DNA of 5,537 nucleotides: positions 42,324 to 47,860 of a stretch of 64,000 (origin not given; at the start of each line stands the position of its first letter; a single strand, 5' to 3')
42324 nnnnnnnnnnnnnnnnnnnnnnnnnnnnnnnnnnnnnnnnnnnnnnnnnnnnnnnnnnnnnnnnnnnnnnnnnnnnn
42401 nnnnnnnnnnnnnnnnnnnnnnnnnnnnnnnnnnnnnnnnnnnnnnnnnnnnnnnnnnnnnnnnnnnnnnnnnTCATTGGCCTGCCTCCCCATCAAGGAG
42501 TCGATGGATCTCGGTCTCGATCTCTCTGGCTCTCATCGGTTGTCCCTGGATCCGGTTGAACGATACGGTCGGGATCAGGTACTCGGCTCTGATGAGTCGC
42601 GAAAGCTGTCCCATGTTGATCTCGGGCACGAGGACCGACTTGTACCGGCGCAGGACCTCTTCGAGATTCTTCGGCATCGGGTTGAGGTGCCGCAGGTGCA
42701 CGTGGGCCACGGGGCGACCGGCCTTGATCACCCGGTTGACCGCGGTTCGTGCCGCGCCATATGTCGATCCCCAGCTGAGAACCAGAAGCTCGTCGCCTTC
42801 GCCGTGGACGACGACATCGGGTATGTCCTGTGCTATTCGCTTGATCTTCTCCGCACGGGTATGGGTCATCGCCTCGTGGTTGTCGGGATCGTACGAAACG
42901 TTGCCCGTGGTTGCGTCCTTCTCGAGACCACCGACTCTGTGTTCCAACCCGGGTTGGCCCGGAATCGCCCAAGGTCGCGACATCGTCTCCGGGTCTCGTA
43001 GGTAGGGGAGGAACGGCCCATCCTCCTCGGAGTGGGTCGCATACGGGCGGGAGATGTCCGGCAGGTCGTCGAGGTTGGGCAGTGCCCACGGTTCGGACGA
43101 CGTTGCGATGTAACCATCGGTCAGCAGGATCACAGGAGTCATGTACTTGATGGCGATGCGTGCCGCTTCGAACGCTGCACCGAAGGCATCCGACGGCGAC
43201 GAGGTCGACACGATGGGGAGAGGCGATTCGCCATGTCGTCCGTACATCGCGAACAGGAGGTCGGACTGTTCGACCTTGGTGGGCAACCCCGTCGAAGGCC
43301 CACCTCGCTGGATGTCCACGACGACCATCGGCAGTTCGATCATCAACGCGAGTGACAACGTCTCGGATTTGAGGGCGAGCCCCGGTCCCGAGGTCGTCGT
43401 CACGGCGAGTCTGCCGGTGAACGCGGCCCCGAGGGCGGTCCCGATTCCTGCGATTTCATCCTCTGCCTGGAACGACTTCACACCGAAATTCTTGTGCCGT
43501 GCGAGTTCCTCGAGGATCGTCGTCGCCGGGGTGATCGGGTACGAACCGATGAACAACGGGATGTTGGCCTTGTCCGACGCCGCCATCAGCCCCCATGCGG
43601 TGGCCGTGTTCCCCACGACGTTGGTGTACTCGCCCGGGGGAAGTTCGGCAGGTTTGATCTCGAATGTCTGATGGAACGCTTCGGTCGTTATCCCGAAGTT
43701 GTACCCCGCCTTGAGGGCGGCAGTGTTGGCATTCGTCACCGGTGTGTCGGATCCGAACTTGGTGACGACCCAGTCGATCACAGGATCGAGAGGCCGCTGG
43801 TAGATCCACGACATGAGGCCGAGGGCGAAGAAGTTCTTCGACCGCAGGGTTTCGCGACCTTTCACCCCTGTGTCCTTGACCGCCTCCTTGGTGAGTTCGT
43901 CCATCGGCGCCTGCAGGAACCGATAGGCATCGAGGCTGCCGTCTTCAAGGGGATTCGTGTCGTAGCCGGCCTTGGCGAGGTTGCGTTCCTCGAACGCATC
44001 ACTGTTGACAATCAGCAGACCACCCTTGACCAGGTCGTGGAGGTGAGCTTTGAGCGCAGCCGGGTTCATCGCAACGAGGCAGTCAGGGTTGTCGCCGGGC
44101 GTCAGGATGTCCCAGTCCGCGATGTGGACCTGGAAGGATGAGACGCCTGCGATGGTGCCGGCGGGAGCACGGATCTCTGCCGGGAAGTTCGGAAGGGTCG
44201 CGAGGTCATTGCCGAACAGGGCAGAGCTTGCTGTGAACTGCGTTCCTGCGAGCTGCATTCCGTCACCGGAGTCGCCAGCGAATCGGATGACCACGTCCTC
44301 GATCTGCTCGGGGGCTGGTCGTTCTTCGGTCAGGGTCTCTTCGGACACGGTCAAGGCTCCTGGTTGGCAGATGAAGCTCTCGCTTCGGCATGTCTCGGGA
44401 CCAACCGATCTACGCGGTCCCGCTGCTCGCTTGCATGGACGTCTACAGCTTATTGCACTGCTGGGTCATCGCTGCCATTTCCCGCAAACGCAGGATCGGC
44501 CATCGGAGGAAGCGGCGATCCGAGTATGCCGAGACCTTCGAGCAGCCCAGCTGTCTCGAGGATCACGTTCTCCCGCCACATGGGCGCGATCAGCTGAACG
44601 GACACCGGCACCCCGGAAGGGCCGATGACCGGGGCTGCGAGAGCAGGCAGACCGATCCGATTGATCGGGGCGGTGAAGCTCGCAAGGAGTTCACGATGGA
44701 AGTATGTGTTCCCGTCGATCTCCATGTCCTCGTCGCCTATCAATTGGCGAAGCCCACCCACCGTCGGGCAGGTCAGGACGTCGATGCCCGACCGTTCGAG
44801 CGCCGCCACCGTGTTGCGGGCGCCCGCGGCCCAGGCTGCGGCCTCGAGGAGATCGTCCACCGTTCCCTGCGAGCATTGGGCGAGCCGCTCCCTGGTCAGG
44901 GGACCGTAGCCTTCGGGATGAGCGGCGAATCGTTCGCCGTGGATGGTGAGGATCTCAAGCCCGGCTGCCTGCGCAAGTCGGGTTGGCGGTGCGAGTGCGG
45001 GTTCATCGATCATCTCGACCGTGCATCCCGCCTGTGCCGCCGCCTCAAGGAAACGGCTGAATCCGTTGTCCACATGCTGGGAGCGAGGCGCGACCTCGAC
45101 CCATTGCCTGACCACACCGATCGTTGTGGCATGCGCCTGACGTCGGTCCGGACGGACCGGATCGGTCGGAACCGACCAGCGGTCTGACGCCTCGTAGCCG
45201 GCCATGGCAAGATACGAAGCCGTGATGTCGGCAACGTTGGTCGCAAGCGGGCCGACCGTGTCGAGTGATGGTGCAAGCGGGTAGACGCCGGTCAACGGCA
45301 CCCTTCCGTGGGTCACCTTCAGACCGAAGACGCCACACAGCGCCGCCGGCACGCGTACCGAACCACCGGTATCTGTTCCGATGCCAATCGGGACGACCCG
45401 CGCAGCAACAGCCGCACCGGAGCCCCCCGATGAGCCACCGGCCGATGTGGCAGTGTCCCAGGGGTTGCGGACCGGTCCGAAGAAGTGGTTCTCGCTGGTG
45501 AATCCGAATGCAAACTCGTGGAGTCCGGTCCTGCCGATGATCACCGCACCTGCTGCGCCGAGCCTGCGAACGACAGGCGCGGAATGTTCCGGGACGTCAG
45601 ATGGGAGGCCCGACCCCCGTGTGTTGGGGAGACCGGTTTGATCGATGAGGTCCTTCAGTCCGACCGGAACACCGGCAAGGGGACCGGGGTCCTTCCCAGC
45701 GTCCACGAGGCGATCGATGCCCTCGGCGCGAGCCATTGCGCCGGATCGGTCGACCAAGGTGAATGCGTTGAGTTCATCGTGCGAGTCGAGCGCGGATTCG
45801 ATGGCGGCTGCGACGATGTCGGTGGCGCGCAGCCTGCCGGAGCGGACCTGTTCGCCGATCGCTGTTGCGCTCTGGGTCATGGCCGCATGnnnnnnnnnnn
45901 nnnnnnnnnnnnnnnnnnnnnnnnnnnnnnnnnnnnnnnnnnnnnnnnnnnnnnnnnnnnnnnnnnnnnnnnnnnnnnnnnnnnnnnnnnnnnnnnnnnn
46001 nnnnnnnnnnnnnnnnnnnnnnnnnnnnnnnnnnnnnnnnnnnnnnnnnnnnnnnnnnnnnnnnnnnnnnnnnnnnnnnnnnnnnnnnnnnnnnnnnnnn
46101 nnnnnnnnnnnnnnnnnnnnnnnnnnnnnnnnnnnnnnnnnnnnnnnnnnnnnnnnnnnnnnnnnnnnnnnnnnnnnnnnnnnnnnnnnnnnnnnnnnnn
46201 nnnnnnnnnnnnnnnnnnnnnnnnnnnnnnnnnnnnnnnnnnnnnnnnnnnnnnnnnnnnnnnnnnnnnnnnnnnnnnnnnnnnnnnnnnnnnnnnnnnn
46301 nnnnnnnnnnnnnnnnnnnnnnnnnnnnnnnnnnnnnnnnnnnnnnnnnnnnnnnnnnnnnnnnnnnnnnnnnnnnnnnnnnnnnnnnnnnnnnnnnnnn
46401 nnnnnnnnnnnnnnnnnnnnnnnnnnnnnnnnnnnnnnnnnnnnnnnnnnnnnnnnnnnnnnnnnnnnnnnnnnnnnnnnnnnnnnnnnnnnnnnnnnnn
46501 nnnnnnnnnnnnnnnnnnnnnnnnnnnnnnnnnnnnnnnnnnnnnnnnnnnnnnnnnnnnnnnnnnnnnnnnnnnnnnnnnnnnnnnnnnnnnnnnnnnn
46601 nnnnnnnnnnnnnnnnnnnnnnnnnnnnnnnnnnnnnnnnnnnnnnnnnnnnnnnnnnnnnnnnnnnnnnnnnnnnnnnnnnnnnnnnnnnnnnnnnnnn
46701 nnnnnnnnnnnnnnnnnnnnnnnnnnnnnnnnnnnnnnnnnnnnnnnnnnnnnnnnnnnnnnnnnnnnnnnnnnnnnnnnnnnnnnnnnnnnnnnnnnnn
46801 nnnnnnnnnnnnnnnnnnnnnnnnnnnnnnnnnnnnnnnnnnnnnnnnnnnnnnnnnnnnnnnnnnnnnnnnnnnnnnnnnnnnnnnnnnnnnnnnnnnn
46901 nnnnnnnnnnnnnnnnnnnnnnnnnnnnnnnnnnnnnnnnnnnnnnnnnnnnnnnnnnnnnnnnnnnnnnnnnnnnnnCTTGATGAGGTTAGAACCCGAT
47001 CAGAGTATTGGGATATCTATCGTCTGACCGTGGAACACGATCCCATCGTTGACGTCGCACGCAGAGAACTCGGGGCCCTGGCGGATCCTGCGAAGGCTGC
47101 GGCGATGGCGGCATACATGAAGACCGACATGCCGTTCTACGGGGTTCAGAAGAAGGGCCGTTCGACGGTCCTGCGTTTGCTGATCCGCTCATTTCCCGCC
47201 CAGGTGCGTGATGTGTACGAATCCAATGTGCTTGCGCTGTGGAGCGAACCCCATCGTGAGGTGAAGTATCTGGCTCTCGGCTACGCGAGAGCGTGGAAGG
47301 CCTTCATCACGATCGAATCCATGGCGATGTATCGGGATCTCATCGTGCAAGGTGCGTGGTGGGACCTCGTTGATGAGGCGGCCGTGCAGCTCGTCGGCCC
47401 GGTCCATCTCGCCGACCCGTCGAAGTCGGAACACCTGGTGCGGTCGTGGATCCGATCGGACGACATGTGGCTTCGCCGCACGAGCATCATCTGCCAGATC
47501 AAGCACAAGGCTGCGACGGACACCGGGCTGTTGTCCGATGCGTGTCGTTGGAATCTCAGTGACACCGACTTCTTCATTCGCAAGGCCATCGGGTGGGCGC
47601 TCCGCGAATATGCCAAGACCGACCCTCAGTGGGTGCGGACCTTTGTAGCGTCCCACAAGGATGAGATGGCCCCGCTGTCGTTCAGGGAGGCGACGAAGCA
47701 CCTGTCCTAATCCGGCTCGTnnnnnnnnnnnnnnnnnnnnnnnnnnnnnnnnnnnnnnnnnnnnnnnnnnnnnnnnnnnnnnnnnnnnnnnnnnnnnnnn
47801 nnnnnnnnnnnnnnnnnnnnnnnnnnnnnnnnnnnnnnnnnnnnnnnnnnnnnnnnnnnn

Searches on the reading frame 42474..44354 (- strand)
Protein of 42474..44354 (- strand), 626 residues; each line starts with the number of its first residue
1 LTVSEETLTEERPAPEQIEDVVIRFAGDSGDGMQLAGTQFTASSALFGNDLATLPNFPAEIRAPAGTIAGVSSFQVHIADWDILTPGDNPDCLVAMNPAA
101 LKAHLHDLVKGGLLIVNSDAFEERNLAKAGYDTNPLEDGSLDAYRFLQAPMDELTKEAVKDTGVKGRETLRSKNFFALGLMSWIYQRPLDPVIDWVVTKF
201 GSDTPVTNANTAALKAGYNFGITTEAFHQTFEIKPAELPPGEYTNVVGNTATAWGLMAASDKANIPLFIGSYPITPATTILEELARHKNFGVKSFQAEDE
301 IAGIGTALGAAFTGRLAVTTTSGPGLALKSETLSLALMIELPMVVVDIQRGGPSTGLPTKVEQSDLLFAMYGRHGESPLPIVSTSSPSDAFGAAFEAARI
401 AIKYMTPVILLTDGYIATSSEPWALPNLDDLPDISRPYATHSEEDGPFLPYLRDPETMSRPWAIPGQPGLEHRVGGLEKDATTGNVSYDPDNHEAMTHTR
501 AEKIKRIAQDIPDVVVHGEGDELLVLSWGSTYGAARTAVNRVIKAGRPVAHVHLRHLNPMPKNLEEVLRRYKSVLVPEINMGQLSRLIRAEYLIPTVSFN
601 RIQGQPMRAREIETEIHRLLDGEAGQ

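Call 53: search_protein_families(library=pfam, proteins=[window:42474-44354:-], max_evalue=0.00001)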
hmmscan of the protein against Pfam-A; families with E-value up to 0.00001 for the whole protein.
window:42474-44354:- (626 aa): 3 families
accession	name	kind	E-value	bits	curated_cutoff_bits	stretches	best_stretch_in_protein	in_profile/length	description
PF01855.24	POR_N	-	6.8e-51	173.7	27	1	267-480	9-219/231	Pyruvate flavodoxin/ferredoxin oxidoreductase, thiamine diP-bdg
PF01558.24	POR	-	8.2e-23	81.9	27.4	1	30-219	2-173/173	Pyruvate ferredoxin/flavodoxin oxidoreductase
PF17147.9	PFOR_II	-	4.4e-06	27.4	27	1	522-608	2-98/102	Pyruvate:ferredoxin oxidoreductase core domain II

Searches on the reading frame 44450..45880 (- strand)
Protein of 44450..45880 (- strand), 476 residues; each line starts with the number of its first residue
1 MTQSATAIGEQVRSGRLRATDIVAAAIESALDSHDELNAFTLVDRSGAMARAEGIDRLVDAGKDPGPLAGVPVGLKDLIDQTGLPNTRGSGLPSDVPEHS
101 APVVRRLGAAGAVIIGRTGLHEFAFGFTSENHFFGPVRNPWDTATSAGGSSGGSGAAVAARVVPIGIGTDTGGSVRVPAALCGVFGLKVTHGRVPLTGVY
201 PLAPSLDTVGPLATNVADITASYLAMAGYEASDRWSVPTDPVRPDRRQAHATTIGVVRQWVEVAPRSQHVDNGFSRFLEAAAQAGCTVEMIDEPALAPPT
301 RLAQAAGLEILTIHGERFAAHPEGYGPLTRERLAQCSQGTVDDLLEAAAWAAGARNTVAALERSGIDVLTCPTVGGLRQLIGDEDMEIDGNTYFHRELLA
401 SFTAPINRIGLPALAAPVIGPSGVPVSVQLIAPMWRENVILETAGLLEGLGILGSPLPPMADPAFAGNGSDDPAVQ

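Call 53: search_protein_families(library=pfam, proteins=[window:44450-45880:-], max_evalue=0.00001)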
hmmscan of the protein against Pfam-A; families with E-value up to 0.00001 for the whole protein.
window:44450-45880:- (476 aa): 1 family
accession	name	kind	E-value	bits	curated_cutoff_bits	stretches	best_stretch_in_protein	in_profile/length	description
PF01425.27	Amidase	-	1.5e-87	295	27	1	21-441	1-445/445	Amidase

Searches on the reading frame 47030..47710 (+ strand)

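Call 53: search_protein_families(library=pfam, proteins=[window:47030-47710:+], max_evalue=0.00001)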
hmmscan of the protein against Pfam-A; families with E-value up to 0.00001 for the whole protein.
window:47030-47710:+ (226 aa): 1 family
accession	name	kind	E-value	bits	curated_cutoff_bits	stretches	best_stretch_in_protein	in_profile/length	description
PF08713.17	DNA_alkylation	-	9.9e-64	215.4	21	1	11-225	2-213/213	DNA alkylation repair enzyme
